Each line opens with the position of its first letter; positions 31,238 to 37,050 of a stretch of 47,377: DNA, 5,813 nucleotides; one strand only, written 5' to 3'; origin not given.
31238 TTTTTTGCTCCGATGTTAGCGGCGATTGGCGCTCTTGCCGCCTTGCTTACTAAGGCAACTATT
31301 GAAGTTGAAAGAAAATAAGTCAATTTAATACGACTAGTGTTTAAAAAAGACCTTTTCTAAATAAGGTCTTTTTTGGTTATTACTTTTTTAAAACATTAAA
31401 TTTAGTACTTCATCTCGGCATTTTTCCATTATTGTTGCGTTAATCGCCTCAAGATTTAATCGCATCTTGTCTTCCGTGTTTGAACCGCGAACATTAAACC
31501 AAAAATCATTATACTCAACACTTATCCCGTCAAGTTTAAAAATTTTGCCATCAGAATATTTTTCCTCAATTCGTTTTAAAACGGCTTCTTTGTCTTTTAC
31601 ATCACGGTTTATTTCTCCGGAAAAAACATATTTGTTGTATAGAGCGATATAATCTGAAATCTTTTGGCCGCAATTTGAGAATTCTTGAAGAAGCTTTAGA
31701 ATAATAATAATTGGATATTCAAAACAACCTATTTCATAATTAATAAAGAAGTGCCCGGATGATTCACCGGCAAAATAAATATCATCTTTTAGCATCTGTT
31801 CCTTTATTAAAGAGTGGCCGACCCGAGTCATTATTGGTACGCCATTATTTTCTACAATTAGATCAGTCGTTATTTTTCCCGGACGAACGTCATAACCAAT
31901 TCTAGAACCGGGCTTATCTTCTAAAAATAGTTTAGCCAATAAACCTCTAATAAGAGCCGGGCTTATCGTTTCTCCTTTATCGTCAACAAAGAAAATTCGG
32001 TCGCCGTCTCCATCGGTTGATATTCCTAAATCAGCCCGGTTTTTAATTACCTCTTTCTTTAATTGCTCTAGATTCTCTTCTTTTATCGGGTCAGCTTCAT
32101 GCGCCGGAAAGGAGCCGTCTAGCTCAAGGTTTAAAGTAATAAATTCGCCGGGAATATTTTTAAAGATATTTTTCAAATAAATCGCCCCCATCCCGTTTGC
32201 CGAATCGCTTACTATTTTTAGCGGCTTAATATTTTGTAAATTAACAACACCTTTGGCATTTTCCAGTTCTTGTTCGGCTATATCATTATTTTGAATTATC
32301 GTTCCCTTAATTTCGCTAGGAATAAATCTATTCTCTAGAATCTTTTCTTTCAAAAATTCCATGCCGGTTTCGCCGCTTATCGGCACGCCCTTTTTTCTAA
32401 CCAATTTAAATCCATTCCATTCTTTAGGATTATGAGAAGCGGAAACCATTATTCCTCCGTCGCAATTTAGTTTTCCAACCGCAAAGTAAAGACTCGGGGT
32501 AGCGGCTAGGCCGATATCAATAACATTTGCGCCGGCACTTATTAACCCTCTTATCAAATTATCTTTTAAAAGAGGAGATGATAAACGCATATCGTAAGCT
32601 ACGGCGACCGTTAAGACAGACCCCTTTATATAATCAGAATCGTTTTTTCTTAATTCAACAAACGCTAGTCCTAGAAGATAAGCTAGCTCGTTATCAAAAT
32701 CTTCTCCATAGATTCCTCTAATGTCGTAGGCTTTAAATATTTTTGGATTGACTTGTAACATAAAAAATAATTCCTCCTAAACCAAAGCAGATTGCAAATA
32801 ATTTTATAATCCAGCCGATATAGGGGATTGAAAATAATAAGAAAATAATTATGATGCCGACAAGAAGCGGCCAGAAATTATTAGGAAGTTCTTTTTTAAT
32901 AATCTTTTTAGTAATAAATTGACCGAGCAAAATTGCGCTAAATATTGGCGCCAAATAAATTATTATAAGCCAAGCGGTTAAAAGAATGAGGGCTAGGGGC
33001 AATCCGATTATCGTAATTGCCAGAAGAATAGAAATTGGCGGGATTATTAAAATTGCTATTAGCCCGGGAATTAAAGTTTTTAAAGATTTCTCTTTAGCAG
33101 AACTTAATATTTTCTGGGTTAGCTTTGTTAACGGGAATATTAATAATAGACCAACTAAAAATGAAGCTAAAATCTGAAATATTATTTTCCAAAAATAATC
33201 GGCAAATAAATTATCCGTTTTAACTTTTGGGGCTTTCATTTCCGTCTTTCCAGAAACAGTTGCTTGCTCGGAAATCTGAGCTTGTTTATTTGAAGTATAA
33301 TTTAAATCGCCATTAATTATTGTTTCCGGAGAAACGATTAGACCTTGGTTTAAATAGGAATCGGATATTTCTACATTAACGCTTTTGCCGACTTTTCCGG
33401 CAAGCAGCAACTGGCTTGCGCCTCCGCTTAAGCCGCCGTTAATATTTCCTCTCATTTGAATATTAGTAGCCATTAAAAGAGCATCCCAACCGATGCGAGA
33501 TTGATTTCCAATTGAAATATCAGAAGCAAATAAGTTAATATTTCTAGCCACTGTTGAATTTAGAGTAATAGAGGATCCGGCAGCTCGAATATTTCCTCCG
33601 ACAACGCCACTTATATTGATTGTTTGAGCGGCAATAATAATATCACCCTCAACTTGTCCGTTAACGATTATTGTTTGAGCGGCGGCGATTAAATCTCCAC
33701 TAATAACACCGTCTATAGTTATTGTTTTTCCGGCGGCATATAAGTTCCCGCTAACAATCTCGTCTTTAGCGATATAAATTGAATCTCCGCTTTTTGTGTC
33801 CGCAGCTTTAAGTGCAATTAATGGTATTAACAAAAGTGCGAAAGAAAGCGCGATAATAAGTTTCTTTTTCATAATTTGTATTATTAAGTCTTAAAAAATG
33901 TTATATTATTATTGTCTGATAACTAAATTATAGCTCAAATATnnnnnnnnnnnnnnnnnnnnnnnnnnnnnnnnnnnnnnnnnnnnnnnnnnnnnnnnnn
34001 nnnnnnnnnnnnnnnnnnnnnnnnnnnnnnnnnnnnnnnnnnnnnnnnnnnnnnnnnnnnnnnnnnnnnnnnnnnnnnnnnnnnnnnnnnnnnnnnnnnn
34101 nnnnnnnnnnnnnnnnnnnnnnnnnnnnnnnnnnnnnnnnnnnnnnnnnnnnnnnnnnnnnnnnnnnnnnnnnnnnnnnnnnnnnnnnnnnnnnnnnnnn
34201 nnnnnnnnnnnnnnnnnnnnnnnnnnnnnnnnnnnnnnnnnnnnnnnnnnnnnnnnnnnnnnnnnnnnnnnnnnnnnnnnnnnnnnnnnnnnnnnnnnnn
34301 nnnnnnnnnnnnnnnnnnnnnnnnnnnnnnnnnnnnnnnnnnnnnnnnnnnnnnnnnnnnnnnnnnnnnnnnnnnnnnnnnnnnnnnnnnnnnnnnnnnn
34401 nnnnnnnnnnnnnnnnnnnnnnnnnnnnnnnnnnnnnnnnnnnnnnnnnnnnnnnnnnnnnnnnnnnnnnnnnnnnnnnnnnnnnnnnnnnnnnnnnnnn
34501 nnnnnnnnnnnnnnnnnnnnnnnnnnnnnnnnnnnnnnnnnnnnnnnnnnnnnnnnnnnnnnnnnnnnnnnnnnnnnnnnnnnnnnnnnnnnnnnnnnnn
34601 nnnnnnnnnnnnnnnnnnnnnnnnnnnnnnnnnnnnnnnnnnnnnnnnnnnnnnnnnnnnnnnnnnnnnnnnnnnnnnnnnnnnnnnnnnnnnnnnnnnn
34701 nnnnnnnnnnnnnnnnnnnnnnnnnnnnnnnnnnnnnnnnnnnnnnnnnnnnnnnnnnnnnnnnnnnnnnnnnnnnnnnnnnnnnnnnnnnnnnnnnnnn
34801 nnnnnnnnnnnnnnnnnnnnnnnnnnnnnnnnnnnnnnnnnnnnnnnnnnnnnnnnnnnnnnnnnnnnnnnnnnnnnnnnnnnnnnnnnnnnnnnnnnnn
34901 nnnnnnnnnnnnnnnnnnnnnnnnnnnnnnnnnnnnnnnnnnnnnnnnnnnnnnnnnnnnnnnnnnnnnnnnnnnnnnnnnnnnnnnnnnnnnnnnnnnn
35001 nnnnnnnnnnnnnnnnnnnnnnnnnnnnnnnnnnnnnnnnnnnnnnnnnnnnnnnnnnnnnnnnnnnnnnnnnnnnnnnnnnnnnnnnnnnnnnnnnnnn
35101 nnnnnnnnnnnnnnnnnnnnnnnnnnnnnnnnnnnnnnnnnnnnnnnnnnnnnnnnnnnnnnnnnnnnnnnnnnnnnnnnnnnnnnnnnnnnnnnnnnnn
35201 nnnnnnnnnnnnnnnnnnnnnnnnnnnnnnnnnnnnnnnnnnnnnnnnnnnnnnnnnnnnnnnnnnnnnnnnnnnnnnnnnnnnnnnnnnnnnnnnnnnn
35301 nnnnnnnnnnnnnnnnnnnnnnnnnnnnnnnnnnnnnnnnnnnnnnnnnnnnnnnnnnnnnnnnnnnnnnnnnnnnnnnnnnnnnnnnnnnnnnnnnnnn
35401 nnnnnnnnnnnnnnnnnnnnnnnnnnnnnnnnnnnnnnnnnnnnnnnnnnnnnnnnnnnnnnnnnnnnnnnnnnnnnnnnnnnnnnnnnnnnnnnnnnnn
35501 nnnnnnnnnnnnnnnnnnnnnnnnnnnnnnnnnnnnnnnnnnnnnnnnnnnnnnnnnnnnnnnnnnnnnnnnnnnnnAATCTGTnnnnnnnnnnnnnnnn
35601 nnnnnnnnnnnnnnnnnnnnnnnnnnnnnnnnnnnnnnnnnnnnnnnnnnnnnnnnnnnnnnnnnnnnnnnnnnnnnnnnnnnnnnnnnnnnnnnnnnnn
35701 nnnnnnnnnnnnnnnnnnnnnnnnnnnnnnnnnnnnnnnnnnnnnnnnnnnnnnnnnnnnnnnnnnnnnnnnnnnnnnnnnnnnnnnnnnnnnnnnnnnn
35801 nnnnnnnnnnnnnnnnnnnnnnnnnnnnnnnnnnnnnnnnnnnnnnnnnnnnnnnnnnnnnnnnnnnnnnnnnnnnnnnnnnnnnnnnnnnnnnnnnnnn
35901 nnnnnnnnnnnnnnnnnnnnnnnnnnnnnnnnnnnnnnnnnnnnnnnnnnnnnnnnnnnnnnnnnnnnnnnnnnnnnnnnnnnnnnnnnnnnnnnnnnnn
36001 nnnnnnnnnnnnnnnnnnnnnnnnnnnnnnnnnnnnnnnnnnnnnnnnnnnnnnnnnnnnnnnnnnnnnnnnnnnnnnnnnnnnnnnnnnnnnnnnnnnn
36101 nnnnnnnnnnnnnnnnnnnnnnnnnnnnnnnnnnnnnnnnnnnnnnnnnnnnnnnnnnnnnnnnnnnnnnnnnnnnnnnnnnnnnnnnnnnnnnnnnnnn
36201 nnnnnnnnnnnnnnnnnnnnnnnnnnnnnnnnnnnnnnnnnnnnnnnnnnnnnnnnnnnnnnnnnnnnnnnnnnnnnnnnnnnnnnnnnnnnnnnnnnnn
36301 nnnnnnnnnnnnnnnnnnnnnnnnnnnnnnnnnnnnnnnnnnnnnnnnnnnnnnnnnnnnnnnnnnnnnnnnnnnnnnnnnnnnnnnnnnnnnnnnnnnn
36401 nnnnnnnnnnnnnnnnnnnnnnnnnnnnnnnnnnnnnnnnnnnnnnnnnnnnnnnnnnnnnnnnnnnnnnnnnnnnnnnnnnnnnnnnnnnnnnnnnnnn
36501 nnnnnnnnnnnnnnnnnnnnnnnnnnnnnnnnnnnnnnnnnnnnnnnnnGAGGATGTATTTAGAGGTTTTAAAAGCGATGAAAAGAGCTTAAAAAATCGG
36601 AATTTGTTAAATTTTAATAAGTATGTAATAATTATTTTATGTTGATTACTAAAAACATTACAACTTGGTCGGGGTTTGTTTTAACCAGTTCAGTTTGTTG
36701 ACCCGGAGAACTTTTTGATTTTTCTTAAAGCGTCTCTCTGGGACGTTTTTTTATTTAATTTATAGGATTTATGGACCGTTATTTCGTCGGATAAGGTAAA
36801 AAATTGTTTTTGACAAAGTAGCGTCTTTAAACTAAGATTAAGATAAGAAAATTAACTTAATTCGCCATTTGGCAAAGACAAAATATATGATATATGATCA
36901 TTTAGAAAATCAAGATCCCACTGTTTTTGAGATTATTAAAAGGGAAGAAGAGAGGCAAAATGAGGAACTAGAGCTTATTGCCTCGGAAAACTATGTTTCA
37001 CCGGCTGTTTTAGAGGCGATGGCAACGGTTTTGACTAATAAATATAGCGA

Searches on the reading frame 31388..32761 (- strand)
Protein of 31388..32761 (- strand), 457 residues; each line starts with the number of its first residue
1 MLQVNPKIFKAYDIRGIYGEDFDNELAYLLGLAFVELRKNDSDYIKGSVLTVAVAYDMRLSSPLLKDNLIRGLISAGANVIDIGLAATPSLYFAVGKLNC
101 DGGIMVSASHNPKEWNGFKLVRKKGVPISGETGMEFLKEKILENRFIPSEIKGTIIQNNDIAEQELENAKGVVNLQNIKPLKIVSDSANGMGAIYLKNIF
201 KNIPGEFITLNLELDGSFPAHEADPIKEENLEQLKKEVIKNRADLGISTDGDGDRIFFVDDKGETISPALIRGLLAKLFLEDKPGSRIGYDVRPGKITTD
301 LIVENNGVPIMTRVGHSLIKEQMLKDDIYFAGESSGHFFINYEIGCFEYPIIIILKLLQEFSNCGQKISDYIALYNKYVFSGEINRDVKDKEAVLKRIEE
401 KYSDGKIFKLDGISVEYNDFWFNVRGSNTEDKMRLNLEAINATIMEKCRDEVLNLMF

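Call 48: search_protein_families(library=pfam, proteins=[window:31388-32761:-], max_evalue=0.001)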
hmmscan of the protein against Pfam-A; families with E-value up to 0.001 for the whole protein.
window:31388-32761:- (457 aa): 4 families
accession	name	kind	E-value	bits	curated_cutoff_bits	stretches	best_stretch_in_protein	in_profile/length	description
PF02878.22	PGM_PMM_I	-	6.4e-37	126.8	22.5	1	7-134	2-124/138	Phosphoglucomutase/phosphomannomutase, alpha/beta/alpha domain I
PF02879.22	PGM_PMM_II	-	1.7e-20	73.9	29.3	1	178-263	16-103/103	Phosphoglucomutase/phosphomannomutase, alpha/beta/alpha domain II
PF02880.22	PGM_PMM_III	-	2.3e-11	44.3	20.7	1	274-378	8-115/115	Phosphoglucomutase/phosphomannomutase, alpha/beta/alpha domain III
PF00408.26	PGM_PMM_IV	-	5.6e-07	30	23.1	1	383-454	1-67/68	Phosphoglucomutase/phosphomannomutase, C-terminal domain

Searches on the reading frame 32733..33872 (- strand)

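Call 48: search_protein_families(library=pfam, proteins=[window:32733-33872:-], max_evalue=0.001)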
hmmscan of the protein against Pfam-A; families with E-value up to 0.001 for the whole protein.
window:32733-33872:- (379 aa): 3 families
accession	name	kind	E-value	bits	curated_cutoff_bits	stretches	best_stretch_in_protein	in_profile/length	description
PF04519.19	Bactofilin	-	1.5e-07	32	27.9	1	33-121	2-87/98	Polymer-forming cytoskeletal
PF03961.19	FapA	-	0.00038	20.6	31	1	41-155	13-126/272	Flagellar Assembly Protein A beta solenoid domain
PF10558.14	MTP18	-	0.00041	20.8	25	1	191-283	58-162/171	Mitochondrial 18 KDa protein (MTP18)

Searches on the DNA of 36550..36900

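Call 47: search_rna_families(source=window, start=36550, end=36900, threshold=evalue, max_evalue=5)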
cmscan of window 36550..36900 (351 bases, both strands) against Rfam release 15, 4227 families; matches with E-value up to 5: 2.
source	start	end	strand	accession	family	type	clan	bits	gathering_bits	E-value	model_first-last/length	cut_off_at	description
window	36817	36869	-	RF00296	snoR16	Gene; snRNA; snoRNA; CD-box;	-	17.5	45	3.8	1-86/86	no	Small nucleolar RNA R16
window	36778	36869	+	RF02625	WsnRNA46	Gene; sRNA;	-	17.2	65.3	1.1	1-151/151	no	Wolbachia sRNA 46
